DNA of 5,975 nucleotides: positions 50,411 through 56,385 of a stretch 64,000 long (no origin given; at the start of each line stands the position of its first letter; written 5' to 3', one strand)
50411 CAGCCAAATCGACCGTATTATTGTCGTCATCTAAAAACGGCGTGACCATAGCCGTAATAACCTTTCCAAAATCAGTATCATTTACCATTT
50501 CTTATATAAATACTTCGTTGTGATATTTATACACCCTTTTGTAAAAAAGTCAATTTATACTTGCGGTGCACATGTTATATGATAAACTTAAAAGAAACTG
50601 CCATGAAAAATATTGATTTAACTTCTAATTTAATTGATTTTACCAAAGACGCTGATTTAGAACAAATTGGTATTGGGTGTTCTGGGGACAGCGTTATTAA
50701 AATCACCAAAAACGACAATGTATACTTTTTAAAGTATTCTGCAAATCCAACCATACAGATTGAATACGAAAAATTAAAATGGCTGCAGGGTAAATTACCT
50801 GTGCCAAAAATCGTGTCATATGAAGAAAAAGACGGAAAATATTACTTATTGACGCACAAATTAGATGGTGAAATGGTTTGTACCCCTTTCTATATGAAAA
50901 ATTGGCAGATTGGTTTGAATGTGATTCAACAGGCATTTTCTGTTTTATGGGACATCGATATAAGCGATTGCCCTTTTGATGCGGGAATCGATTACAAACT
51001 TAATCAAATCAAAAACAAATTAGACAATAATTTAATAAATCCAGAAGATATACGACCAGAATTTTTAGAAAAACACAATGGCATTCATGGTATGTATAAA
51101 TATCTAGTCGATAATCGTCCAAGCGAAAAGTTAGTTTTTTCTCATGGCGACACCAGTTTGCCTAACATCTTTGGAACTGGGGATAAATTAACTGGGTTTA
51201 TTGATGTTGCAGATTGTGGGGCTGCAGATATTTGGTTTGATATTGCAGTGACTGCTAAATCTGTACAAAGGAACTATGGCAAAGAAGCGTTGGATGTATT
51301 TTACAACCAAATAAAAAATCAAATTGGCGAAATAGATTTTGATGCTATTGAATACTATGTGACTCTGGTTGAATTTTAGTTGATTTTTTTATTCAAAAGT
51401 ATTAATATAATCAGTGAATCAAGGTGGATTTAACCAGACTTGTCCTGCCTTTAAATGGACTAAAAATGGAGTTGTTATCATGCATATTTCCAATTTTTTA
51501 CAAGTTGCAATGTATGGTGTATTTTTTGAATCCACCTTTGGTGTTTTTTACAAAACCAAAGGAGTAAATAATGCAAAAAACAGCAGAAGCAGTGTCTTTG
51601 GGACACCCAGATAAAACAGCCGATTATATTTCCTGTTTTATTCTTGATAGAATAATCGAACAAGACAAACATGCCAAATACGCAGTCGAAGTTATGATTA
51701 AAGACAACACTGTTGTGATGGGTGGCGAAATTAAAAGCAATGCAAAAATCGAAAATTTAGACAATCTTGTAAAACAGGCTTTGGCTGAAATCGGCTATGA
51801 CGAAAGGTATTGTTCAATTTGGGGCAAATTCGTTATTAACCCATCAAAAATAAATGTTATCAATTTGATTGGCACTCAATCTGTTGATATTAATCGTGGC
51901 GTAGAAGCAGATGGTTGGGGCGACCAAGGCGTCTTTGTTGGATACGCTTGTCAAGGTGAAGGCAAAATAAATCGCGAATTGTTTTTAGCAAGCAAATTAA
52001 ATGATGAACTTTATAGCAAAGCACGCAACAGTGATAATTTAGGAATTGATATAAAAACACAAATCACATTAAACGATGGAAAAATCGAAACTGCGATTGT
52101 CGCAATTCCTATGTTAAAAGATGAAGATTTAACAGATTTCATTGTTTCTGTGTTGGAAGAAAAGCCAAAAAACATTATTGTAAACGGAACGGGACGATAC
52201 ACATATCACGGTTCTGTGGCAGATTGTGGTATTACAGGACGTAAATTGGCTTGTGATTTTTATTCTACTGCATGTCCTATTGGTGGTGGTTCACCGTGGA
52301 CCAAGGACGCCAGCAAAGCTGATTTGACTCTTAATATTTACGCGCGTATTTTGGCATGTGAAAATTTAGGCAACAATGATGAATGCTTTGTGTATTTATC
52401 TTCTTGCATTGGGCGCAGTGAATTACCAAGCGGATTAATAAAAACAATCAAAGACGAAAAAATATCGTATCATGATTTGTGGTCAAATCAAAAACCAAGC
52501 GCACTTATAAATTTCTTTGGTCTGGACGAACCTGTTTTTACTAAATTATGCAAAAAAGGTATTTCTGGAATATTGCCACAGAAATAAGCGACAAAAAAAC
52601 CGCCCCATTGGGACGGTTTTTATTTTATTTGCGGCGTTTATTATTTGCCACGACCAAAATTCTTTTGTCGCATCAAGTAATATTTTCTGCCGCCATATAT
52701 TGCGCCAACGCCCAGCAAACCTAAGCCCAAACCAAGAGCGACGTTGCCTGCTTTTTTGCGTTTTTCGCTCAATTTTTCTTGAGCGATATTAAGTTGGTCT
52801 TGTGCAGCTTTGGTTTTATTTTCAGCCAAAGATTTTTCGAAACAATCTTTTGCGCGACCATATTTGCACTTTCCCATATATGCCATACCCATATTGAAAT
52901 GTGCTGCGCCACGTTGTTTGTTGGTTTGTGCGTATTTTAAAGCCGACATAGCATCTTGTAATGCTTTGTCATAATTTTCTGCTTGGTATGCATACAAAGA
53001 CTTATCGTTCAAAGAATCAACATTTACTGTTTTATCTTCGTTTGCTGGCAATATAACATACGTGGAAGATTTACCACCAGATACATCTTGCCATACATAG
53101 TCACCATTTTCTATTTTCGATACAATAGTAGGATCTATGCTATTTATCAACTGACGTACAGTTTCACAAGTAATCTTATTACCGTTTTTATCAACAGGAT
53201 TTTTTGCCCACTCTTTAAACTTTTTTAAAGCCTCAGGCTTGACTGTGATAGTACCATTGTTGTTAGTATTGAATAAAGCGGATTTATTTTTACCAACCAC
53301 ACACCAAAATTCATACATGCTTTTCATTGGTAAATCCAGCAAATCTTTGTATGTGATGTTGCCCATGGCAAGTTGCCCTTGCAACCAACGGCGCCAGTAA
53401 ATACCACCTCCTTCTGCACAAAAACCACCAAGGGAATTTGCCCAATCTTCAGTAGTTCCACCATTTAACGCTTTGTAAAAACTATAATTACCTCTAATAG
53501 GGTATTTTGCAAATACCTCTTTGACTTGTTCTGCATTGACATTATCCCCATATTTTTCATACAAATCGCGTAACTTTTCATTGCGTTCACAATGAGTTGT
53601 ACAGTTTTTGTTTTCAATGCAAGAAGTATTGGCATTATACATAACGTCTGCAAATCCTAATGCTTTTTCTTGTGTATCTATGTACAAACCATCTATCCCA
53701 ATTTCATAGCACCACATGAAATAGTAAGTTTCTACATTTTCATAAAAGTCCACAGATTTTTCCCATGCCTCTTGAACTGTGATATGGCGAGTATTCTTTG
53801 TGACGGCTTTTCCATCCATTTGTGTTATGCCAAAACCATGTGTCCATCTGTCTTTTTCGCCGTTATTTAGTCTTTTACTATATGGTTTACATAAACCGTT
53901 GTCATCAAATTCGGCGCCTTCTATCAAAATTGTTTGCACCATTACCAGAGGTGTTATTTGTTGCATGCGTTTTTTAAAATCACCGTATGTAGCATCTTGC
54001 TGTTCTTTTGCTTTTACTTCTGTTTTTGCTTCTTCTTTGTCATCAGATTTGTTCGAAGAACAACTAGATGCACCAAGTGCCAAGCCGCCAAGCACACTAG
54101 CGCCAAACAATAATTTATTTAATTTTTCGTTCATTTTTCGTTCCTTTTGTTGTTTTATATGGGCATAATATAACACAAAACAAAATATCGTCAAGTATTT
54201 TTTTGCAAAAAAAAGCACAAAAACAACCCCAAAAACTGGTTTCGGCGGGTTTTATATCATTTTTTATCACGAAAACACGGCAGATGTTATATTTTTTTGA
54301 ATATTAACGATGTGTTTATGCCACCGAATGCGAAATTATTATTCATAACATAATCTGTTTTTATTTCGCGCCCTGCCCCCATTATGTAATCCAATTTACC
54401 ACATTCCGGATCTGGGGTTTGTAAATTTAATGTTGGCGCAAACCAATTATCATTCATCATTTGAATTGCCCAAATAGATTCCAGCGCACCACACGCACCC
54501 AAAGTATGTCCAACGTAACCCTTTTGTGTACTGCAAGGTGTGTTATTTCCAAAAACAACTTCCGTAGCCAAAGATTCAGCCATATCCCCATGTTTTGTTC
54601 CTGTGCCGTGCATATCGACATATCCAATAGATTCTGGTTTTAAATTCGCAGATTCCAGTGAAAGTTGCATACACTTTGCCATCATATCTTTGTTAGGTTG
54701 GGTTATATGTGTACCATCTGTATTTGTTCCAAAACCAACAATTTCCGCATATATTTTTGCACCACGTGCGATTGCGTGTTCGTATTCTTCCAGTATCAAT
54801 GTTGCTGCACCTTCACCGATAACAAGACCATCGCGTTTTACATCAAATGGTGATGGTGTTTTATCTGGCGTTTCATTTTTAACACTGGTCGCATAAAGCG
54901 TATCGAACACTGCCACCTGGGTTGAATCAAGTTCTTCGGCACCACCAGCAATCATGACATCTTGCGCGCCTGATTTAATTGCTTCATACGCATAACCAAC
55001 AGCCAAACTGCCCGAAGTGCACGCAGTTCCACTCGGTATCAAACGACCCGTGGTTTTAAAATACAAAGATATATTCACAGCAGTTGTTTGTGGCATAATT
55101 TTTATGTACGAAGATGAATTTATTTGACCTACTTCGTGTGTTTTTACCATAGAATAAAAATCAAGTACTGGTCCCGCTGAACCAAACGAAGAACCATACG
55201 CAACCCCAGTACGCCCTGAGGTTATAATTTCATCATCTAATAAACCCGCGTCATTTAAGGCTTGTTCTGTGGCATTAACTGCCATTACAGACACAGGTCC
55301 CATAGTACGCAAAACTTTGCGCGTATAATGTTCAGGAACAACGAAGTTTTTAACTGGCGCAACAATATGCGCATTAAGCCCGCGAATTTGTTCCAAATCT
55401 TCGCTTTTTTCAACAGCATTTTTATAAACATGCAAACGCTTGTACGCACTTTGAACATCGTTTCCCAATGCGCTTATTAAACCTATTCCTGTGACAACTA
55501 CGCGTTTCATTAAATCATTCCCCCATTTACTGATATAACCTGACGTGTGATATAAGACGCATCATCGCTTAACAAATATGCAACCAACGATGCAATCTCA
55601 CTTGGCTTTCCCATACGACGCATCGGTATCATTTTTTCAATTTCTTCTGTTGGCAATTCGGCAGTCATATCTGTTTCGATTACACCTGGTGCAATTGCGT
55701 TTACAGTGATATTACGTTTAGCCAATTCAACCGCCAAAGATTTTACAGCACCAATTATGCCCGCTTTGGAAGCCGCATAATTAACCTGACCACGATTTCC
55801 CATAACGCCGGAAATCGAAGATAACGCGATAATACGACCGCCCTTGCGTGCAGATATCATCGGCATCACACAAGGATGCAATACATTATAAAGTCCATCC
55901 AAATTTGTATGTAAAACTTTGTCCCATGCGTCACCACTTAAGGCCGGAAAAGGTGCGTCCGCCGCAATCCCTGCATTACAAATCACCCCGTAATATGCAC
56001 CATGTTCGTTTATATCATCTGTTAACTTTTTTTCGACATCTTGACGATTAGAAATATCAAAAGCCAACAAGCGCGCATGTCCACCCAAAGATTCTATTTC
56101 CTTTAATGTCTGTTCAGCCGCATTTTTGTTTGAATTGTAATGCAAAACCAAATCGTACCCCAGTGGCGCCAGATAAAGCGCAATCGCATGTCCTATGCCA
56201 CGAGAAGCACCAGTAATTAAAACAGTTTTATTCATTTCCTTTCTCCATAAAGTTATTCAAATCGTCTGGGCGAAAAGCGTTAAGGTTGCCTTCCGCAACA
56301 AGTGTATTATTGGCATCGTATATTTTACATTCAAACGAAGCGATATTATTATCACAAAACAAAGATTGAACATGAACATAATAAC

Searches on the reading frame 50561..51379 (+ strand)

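Call 90: search_protein_families(library=pfam, proteins=[window:50561-51379:+], max_evalue=0.001)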
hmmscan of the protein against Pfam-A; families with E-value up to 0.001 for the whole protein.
window:50561-51379:+ (272 aa): 1 family
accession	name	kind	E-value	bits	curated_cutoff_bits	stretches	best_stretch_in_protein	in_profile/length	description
PF01636.29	APH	-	3.8e-14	53.4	23.2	1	33-246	2-224/239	Phosphotransferase enzyme family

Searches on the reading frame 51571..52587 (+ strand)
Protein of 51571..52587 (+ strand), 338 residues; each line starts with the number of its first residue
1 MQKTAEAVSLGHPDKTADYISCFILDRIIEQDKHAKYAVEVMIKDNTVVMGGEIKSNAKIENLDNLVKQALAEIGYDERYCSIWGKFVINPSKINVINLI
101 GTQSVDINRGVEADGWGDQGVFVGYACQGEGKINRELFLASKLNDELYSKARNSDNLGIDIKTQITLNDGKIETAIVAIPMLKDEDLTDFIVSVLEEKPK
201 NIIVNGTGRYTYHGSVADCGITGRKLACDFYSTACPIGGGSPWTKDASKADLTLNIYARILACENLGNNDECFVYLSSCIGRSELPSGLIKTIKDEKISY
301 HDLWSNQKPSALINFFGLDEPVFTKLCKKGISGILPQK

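Call 90: search_protein_families(library=pfam, proteins=[window:51571-52587:+], max_evalue=0.001)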
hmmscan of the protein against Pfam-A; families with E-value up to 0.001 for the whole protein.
window:51571-52587:+ (338 aa): 3 families
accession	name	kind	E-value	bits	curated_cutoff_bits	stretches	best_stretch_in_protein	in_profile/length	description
PF00438.25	S-AdoMet_synt_N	-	1.3e-22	80.6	33.1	1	4-104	5-98/99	S-adenosylmethionine synthetase, N-terminal domain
PF02773.21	S-AdoMet_synt_C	-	1e-12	48.6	25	1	214-331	3-128/138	S-adenosylmethionine synthetase, C-terminal domain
PF02772.21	S-AdoMet_synt_M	-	1.3e-05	25.7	29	1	115-169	3-60/120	S-adenosylmethionine synthetase, central domain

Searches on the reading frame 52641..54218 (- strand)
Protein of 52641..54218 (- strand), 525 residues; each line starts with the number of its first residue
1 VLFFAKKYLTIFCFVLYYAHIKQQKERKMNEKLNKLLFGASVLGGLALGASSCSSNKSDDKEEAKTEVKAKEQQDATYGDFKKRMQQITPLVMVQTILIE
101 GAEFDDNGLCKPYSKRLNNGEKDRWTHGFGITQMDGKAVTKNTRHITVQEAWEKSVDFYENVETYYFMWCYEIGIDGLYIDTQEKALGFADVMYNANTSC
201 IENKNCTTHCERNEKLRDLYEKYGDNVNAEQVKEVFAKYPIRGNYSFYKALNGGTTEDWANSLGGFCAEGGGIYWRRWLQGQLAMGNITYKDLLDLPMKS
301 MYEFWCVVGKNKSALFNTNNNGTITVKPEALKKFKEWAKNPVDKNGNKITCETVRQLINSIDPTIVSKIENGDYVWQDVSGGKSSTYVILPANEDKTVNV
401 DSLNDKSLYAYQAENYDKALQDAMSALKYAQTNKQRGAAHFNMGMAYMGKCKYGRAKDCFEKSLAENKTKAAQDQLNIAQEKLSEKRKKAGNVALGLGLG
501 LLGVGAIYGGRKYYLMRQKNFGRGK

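Call 90: search_protein_families(library=pfam, proteins=[window:52641-54218:-], max_evalue=0.001)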
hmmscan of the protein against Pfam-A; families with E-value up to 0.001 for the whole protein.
window:52641-54218:- (525 aa): 2 families
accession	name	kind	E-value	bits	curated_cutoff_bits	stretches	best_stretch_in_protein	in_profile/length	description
PF07719.23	TPR_2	-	2.1e-08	34.1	27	1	438-468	2-32/34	Tetratricopeptide repeat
PF00515.34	TPR_1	-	1.5e-05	25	27.8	1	439-467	3-31/34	Tetratricopeptide repeat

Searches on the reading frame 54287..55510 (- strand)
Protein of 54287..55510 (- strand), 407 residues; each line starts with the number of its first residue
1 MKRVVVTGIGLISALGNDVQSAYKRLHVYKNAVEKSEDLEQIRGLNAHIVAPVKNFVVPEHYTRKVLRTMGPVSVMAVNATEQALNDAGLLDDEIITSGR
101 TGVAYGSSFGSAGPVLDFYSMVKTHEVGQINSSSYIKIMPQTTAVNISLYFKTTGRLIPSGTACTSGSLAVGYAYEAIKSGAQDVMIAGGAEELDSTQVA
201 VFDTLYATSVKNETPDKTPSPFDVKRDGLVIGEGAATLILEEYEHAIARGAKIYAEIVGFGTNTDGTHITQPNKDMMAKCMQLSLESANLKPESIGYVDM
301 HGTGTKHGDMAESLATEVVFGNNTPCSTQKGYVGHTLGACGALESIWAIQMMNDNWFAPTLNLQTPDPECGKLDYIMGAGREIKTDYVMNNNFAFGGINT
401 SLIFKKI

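Call 90: search_protein_families(library=pfam, proteins=[window:54287-55510:-], max_evalue=0.001)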
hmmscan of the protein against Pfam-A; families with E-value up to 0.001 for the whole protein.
window:54287-55510:- (407 aa): 3 families
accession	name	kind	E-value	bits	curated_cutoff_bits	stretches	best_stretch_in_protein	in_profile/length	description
PF00109.32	ketoacyl-synt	-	3.3e-35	122.4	20.8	1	1-246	1-252/252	Beta-ketoacyl synthase, N-terminal domain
PF02801.28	Ketoacyl-synt_C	-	8.9e-29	100.4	20.8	1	254-363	1-118/119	Beta-ketoacyl synthase, C-terminal domain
PF00108.29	Thiolase_N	-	8.9e-06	25.7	26.4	1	162-201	83-122/260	Thiolase, N-terminal domain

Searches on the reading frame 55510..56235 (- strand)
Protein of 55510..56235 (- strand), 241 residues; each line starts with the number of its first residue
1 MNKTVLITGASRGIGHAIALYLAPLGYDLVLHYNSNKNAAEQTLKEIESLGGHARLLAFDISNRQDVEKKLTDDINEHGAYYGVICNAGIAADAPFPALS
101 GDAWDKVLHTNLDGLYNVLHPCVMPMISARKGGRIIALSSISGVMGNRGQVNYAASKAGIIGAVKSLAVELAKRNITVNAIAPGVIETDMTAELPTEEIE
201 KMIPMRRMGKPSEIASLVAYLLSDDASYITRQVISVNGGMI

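Call 90: search_protein_families(library=pfam, proteins=[window:55510-56235:-], max_evalue=0.001)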
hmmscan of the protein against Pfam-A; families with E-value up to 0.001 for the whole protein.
window:55510-56235:- (241 aa): 4 families
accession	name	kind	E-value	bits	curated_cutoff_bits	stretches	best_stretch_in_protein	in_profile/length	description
PF13561.12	adh_short_C2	-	1.5e-56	192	27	1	9-240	1-235/236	Enoyl-(Acyl carrier protein) reductase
PF00106.31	adh_short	-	2.3e-51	174.5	26.6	1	3-197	1-193/195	short chain dehydrogenase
PF08659.16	KR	-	3.3e-21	76.4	22.6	1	4-158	2-154/180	KR domain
PF01370.27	Epimerase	-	5.7e-05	23.1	20.9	1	5-148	1-122/240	NAD dependent epimerase/dehydratase family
